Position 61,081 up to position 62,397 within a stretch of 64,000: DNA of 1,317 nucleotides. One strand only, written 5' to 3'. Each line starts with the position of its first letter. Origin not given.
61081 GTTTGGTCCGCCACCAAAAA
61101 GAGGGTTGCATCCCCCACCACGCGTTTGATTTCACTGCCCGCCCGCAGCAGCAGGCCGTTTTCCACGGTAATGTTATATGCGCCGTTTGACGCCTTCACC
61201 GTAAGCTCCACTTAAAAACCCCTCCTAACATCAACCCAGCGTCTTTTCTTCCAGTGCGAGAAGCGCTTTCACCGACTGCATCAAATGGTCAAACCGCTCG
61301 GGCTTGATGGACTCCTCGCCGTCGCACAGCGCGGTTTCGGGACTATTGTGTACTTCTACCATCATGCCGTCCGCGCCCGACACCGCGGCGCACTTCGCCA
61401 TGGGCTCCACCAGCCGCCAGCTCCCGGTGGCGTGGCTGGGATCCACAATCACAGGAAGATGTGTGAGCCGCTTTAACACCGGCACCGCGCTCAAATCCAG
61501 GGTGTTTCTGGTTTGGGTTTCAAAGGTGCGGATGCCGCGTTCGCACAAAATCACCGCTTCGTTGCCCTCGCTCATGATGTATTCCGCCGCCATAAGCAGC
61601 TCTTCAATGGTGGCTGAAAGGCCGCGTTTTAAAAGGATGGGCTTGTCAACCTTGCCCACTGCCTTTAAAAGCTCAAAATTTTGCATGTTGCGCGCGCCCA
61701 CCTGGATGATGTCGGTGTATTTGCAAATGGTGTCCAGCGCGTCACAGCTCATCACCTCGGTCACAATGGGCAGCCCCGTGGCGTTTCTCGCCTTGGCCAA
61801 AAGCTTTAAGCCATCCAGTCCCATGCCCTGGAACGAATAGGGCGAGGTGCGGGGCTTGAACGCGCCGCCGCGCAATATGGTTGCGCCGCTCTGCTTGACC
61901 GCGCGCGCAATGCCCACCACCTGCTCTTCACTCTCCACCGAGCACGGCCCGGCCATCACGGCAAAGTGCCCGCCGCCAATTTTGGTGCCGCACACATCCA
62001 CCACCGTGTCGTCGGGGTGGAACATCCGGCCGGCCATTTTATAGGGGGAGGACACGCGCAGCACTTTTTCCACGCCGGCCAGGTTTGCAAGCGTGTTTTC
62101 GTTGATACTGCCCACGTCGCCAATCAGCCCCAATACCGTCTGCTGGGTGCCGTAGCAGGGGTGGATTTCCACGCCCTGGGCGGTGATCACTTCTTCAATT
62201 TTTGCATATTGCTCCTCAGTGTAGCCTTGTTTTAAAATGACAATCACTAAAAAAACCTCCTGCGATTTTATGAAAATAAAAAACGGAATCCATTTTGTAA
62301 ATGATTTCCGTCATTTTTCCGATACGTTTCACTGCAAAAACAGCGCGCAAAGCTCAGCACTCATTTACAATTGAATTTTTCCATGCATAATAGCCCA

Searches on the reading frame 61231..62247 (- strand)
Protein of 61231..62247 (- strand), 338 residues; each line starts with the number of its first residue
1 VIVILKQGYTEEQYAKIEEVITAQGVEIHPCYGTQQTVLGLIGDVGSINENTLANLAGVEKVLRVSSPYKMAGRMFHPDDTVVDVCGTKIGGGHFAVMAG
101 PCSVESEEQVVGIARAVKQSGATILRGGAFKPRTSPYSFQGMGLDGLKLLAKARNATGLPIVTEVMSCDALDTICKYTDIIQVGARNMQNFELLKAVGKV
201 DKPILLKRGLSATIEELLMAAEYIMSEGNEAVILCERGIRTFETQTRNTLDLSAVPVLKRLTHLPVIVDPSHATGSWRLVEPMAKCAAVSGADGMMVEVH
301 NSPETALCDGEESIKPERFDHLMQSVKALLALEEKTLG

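Call 9: find_related_loci(query=window:61234-62247:-, collection=genome_contigs, flank=3000)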
Query window:61234-62247:- (338 aa) in genome_contigs; peptide patterns used: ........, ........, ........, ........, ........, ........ (x = any residue, [..] = any of these).
600 stretches matched a pattern (row limit reached: there are more); 594 encode a relative of the query (tblastn E <= 1e-3); the best 80 are kept; 80 distinct loci.
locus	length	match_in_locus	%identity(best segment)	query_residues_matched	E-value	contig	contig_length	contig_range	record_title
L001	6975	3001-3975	62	1-326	2e-139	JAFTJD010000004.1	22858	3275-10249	MAG: Lachnospiraceae bacterium isolate RGIG3866 Roe_deer_Cecum-1__c44474, whole genome shotgun sequence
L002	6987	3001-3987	60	1-329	2e-138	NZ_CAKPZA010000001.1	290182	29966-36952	MAG: uncultured Phascolarctobacterium sp. isolate REFINED_METABAT215_TOP10_CONTIGS_1500_ASSEMBLY_K77_MERGED__Hadza_MoBio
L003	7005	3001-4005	63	1-332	2e-138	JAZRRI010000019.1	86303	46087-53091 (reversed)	MAG: Bacteroidaceae bacterium isolate T1900045355_YK20190045.MAGScoT_cleanbin_000035 SGB_6786_k141_1424089, whole genome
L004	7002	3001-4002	61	1-335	2e-138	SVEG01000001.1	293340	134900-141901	MAG: Lachnospiraceae bacterium isolate SIG300 NODE_71_length_293340_cov_2.736963, whole genome shotgun sequence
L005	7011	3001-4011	61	1-337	1e-137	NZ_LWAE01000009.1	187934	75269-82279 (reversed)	Clostridium magnum DSM 2767 CLMAG_contig000009, whole genome shotgun sequence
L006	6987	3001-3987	59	1-329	4e-137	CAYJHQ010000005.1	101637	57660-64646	MAG TPA_asm: uncultured Lachnospiraceae bacterium isolate ERP123703_co3_172 genome assembly, contig: NODE_139_length_101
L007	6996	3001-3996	59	1-332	3e-136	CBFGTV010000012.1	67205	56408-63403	MAG TPA_asm: uncultured Clostridiaceae bacterium isolate SRR17295758_concoct_140 genome assembly, contig: ERZ23579493.21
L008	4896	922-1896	61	1-326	1e-136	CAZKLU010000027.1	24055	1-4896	MAG TPA_asm: uncultured Oscillospiraceae bacterium isolate SRP222994_co1_565 genome assembly, contig: NODE_4164_length_2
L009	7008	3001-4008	59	1-337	2e-136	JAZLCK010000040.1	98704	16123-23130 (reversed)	MAG: Christensenellaceae bacterium isolate T1900045051_TC20190044.MAGScoT_cleanbin_000007 SGB_4524_k141_856917, whole ge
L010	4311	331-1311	59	1-327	2e-136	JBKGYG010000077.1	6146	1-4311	MAG: Eubacteriales bacterium isolate C1M08_25 NODE_9821_length_6146_cov_7.359547, whole genome shotgun sequence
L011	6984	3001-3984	63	1-329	2e-135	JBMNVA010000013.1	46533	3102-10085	MAG: Anaerovoracaceae bacterium isolate SBF912SR2HQ0009 scaffold_3086_c1, whole genome shotgun sequence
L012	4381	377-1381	63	1-334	1e-135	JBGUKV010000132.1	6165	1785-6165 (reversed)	MAG: Candidatus Copromorpha sp. isolate ruminal_MAG_272 ruminal_MAG_272_contig_0132, whole genome shotgun sequence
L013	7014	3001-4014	57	1-337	1e-134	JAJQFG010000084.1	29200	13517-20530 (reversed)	MAG: Erysipelotrichaceae bacterium isolate MO.1_4 NODE_149_length_29200_cov_33.354778, whole genome shotgun sequence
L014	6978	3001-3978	61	1-327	2e-134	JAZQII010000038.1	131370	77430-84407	MAG: Clostridia bacterium isolate T1900044625_TS20190091.MAGScoT_cleanbin_000022 SGB_931_k141_414279, whole genome shotg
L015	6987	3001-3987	62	1-326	3e-134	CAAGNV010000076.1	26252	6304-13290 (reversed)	MAG TPA_asm: Bacteroidaceae bacterium, isolate HGM04614, WGS project CAAGNV010000000 data, contig: SRS476874_53_k119_432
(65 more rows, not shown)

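Call 13: find_related_loci(query=window:61234-62247:-, collection=metagenome_contigs, flank=2500)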
Query window:61234-62247:- (338 aa) in metagenome_contigs; peptide patterns used: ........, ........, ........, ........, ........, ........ (x = any residue, [..] = any of these).
600 stretches matched a pattern (row limit reached: there are more); 598 encode a relative of the query (tblastn E <= 1e-3); the best 80 are kept; 80 distinct loci.
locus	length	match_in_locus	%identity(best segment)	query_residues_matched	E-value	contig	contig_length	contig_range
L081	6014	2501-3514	62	1-338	1e-145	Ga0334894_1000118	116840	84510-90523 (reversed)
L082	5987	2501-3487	60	1-329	1e-140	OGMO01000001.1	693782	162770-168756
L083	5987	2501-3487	60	1-329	2e-138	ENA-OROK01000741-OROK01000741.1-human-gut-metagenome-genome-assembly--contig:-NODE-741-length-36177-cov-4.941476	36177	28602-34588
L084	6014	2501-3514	60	1-338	5e-138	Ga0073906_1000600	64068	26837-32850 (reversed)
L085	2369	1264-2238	63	1-326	9e-145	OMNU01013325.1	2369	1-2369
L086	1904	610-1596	60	1-330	3e-146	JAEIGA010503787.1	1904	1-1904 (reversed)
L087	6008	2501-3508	62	1-337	4e-136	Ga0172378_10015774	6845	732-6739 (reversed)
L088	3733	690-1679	60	1-330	2e-138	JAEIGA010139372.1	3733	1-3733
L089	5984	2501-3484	59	1-329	5e-135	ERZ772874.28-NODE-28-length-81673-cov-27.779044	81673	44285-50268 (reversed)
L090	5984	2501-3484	60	1-329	7e-135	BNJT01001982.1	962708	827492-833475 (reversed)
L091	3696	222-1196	61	1-326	9e-136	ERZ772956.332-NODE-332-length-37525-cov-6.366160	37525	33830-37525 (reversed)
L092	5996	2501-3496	61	1-329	7e-135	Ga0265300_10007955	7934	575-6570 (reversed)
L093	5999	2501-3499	57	1-332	5e-134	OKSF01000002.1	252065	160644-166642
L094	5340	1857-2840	61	1-329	3e-134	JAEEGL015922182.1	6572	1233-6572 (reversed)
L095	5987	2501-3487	60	1-329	2e-134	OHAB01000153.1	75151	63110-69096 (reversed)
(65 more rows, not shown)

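Call 14: find_homologous_proteins(query=window:61234-62247:-, max_evalue=1e-60)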
Query window:61234-62247:- (338 aa): 8000 proteins with E <= 1e-60 among 8000 candidates; the best 120 are listed.
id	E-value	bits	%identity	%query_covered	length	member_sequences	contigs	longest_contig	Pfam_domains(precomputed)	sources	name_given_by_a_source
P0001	5.3e-220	747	100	100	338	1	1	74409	PF03102.21,PF18152.7,PF00793.27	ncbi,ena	-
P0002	1.0e-190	651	-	-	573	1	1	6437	PF03102.21,PF18152.7,PF00793.27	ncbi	-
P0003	8.6e-159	546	72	100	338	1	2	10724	PF03102.21,PF18152.7,PF00793.27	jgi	-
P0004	1.2e-153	529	68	100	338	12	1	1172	PF03102.21,PF18152.7,PF00793.27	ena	-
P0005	1.5e-153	529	69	99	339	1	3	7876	PF03102.21,PF18152.7,PF00793.27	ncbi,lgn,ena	-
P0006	1.8e-153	528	69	99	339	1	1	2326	PF03102.21,PF18152.7,PF00793.27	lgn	-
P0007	5.0e-153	527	70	99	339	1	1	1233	PF03102.21,PF18152.7,PF00793.27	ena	-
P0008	8.5e-153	526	69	99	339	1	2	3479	PF03102.21,PF18152.7,PF00793.27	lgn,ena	-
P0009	1.1e-152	526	69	99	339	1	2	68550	PF03102.21,PF18152.7,PF00793.27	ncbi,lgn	-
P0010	1.7e-152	525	69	99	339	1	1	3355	PF03102.21,PF18152.7,PF00793.27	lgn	-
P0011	7.5e-152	523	70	99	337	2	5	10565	PF03102.21,PF18152.7,PF00793.27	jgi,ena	-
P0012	1.0e-151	523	69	99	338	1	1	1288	PF03102.21,PF18152.7,PF00793.27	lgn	-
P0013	3.7e-151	521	68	99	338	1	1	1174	PF03102.21,PF18152.7,PF00793.27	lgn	-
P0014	6.0e-151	520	68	99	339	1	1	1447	PF03102.21,PF18152.7,PF00793.27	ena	-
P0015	3.0e-137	475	65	98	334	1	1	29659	PF03102.21,PF18152.7,PF00793.27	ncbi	-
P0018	4.3e-135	468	65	97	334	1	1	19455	PF03102.21,PF18152.7,PF00793.27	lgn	-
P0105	8.9e-131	454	66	96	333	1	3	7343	PF03102.21,PF18152.7,PF00793.27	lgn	-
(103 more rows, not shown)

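Call 15: find_encoding_contigs(protein=P0002, flank=3000, max_places=3)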
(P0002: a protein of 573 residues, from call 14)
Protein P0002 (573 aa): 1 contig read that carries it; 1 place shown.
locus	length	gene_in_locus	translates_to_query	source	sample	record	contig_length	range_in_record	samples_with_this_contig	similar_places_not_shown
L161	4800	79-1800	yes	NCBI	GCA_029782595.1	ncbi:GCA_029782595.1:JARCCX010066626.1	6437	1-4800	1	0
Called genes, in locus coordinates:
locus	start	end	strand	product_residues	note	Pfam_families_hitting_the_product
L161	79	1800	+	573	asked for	PF18152:DAHP_snth_FXD, PF00793:DAHP_synth_1, PF03102:NeuB (faint), PF00793:DAHP_synth_1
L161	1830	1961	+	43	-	-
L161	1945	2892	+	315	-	PF13685:Fe-ADH_2 (weak), PF01761:DHQ_synthase, PF24621:DHQS_C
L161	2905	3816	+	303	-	PF00275:EPSP_synthase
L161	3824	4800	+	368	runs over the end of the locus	PF00275:EPSP_synthase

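Call 16: find_encoding_contigs(protein=P0003, flank=3000, max_places=3)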
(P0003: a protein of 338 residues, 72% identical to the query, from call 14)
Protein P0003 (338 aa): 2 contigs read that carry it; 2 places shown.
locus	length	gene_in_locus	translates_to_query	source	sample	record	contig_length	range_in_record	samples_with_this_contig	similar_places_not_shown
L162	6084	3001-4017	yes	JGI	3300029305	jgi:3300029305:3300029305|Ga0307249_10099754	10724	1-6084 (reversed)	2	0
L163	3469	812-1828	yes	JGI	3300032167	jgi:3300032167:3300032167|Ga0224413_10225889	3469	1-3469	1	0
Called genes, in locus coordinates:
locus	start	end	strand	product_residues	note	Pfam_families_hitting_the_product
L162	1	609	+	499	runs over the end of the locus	-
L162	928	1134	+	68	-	-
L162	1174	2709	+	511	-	PF00082:Peptidase_S8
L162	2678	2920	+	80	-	-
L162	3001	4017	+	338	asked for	PF18152:DAHP_snth_FXD, PF00793:DAHP_synth_1, PF03102:NeuB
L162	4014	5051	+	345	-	PF00465:Fe-ADH (weak), PF13685:Fe-ADH_2, PF01761:DHQ_synthase, PF24621:DHQS_C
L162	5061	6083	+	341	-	?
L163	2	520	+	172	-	?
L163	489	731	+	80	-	-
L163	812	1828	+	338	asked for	PF18152:DAHP_snth_FXD, PF00793:DAHP_synth_1, PF03102:NeuB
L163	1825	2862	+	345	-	PF00465:Fe-ADH (weak), PF13685:Fe-ADH_2, PF01761:DHQ_synthase, PF24621:DHQS_C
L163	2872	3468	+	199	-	?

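Call 17: find_encoding_contigs(protein=P0001, flank=1000, max_places=2)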
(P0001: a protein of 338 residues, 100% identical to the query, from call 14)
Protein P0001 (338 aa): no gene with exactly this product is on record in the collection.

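Call 20: find_encoding_contigs(protein=P0009, flank=3000, max_places=2)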
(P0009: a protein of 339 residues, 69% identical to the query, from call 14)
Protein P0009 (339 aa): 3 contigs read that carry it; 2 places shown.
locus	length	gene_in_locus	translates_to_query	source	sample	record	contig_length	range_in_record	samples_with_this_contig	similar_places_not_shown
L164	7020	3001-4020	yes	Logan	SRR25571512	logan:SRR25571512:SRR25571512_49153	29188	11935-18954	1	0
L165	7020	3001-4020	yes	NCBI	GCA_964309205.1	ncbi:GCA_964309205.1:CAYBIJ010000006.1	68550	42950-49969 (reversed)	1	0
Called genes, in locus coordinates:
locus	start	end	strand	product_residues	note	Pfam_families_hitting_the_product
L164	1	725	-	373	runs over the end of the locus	PF06925:MGDG_synth, PF00534:Glycos_transf_1, PF04101:Glyco_tran_28_C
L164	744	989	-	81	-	PF12637:TSCPD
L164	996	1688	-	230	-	PF01048:PNP_UDP_1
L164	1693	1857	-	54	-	-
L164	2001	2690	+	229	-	PF01128:IspD, PF12804:NTP_transf_3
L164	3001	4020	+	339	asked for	PF18152:DAHP_snth_FXD, PF00793:DAHP_synth_1, PF03102:NeuB (weak)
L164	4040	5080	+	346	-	PF00465:Fe-ADH (weak), PF13685:Fe-ADH_2, PF01761:DHQ_synthase, PF24621:DHQS_C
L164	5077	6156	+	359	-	PF01264:Chorismate_synt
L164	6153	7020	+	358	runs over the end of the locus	PF01817:CM_2, PF00800:PDT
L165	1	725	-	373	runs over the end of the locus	PF06925:MGDG_synth, PF00534:Glycos_transf_1, PF04101:Glyco_tran_28_C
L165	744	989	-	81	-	PF12637:TSCPD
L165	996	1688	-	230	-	PF01048:PNP_UDP_1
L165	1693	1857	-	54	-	-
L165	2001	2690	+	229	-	PF01128:IspD, PF12804:NTP_transf_3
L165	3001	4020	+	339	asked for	PF18152:DAHP_snth_FXD, PF00793:DAHP_synth_1, PF03102:NeuB (weak)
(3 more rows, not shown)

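Call 21: find_encoding_contigs(protein=P0011, flank=3000, max_places=3)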
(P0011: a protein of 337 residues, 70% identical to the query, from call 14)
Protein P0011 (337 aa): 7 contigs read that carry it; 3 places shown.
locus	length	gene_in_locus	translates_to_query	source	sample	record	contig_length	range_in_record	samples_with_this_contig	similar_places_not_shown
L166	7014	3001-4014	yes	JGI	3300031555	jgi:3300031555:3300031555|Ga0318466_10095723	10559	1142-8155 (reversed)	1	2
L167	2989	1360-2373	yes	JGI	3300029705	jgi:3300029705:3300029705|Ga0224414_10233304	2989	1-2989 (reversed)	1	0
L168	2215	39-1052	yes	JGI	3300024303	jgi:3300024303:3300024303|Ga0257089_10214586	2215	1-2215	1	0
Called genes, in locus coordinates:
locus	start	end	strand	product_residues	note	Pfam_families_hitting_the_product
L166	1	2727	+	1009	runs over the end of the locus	-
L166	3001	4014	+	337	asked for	PF18152:DAHP_snth_FXD, PF00793:DAHP_synth_1, PF03102:NeuB (weak)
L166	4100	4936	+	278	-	PF01522:Polysacc_deac_1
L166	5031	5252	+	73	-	-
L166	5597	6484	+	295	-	PF03547:Mem_trans, PF01758:SBF (weak)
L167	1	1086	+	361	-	?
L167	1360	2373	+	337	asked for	PF18152:DAHP_snth_FXD, PF00793:DAHP_synth_1, PF03102:NeuB (weak)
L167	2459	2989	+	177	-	?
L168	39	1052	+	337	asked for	PF18152:DAHP_snth_FXD, PF00793:DAHP_synth_1, PF03102:NeuB (weak)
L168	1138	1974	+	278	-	PF01522:Polysacc_deac_1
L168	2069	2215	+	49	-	?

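Call 22: find_encoding_contigs(protein=P0005, flank=3000, max_places=3)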
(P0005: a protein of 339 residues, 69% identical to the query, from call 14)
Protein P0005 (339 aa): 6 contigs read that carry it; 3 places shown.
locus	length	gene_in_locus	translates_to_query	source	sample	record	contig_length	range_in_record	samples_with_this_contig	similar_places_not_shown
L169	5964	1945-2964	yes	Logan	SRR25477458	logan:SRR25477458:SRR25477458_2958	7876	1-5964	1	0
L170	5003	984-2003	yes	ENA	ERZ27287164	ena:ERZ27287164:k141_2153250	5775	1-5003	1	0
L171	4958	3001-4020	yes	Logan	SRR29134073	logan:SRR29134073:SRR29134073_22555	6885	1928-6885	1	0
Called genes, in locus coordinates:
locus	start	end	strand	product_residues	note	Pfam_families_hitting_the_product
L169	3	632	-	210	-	?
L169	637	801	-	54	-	-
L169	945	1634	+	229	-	PF01128:IspD, PF12804:NTP_transf_3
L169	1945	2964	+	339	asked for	PF18152:DAHP_snth_FXD, PF00793:DAHP_synth_1, PF03102:NeuB (weak)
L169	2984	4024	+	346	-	PF00465:Fe-ADH (weak), PF13685:Fe-ADH_2, PF01761:DHQ_synthase, PF24621:DHQS_C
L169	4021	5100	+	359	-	PF01264:Chorismate_synt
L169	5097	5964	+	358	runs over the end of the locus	PF01817:CM_2, PF00800:PDT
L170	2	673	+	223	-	?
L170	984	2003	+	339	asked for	PF18152:DAHP_snth_FXD, PF00793:DAHP_synth_1, PF03102:NeuB (weak)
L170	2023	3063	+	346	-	PF00465:Fe-ADH, PF13685:Fe-ADH_2, PF01761:DHQ_synthase, PF24621:DHQS_C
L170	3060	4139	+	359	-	PF01264:Chorismate_synt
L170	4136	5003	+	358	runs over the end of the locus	PF01817:CM_2, PF00800:PDT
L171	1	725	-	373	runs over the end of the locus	PF06925:MGDG_synth, PF00534:Glycos_transf_1, PF04101:Glyco_tran_28_C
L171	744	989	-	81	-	PF12637:TSCPD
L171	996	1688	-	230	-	PF01048:PNP_UDP_1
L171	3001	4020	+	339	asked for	PF18152:DAHP_snth_FXD, PF00793:DAHP_synth_1, PF03102:NeuB (weak)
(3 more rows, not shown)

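Call 38: search_protein_families(library=ncbifam, proteins=[window:61231-62247:-], max_evalue=1e-10)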
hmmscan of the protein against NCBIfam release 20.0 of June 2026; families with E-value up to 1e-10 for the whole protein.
window:61231-62247:- (338 aa): 8 families
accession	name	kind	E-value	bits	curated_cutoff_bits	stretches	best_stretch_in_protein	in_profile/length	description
NF006421.0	PRK08673.1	subfamily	5.5e-151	502.5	335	1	1-335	1-335/338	3-deoxy-7-phosphoheptulonate synthase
TIGR01361.1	DAHP_synth_Bsub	equivalog_domain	2.1e-121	404.2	267.75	1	72-328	3-259/260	3-deoxy-7-phosphoheptulonate synthase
NF009933.0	PRK13396.1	subfamily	7.5e-121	403.4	486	1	1-329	1-337/352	3-deoxy-7-phosphoheptulonate synthase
NF041229.1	BagF_FevY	exception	1.5e-113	379.5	700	1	15-325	11-321/340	phospho-2-dehydro-3-deoxyheptonate aldolase BagF/FevY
NF009239.0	PRK12595.1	equivalog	2.5e-112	375.4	279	1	73-331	97-355/360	bifunctional 3-deoxy-7-phosphoheptulonate synthase/chorismate mutase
NF003543.0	PRK05198.1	equivalog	8.7e-34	116.8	242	1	89-332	11-270/273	3-deoxy-8-phosphooctulonate synthase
TIGR01362.1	KDO8P_synth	equivalog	4.4e-33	114.5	314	1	95-331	3-254/258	3-deoxy-8-phosphooctulonate synthase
NF009109.0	PRK12457.1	equivalog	1.4e-20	73.8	457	1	133-330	61-269/281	3-deoxy-8-phosphooctulonate synthase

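Call 43: find_encoding_contigs(protein=P0015, flank=1500, max_places=1)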
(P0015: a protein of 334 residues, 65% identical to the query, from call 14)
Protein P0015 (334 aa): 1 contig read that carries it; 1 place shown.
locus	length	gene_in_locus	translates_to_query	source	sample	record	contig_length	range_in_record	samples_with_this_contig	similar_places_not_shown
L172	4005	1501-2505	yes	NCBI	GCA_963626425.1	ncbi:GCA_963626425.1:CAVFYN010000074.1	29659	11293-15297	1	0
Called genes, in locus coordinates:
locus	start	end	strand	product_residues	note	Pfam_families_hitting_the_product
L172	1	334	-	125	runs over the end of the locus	-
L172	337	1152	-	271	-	PF01553:Acyltransferase (weak)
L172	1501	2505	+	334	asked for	PF18152:DAHP_snth_FXD, PF00793:DAHP_synth_1, PF03102:NeuB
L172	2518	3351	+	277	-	PF03446:NAD_binding_2 (weak), PF03807:F420_oxidored (weak), PF02153:PDH_N, PF20463:PDH_C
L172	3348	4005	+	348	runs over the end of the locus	PF00465:Fe-ADH, PF13685:Fe-ADH_2, PF01761:DHQ_synthase, PF24621:DHQS_C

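Call 44: find_encoding_contigs(protein=P0105, flank=1500, max_places=1)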
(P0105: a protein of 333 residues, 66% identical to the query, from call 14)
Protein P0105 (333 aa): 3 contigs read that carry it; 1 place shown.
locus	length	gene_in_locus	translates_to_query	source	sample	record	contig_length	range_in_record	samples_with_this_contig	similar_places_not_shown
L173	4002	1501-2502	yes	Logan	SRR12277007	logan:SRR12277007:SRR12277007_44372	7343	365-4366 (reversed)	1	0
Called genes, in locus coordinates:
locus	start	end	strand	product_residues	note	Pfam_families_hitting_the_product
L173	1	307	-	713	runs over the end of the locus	PF00580:UvrD-helicase, PF01443:Viral_helicase1 (faint), PF13245:AAA_19, PF13604:AAA_30 (faint), PF13361:UvrD_C, PF13538:UvrD_C_2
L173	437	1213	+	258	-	PF18765:Polbeta (faint), PF13228:DUF4037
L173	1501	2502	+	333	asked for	PF18152:DAHP_snth_FXD, PF00793:DAHP_synth_1, PF03102:NeuB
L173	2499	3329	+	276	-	PF03446:NAD_binding_2, PF03807:F420_oxidored (weak), PF02153:PDH_N, PF20463:PDH_C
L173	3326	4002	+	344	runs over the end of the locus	PF00465:Fe-ADH, PF13685:Fe-ADH_2, PF01761:DHQ_synthase, PF24621:DHQS_C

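Call 45: find_encoding_contigs(protein=P0018, flank=1500, max_places=1)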
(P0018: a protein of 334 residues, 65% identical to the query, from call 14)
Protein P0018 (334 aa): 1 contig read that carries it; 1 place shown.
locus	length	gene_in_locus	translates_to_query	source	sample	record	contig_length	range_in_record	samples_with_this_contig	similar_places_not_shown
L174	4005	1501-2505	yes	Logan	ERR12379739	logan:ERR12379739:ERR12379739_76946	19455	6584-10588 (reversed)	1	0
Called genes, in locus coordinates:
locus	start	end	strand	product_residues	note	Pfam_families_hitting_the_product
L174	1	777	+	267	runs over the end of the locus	PF03976:PPK2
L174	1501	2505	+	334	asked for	PF18152:DAHP_snth_FXD, PF00793:DAHP_synth_1, PF03102:NeuB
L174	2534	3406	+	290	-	PF02153:PDH_N, PF20463:PDH_C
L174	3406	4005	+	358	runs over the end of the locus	PF00465:Fe-ADH (weak), PF13685:Fe-ADH_2, PF01761:DHQ_synthase, PF24621:DHQS_C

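Call 53: list_cluster_members(proteins=[P0001, P0003, P0009])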
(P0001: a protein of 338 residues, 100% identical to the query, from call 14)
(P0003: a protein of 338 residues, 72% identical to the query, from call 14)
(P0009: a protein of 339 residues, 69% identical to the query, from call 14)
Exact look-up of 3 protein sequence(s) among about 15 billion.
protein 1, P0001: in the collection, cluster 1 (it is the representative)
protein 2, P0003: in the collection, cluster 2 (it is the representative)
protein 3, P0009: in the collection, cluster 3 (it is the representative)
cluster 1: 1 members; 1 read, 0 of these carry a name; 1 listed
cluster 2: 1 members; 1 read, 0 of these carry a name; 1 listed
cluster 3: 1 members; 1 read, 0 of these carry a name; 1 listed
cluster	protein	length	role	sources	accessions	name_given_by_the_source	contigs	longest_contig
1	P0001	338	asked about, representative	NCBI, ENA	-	-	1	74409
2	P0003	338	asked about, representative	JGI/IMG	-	-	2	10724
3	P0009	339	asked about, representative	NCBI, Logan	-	-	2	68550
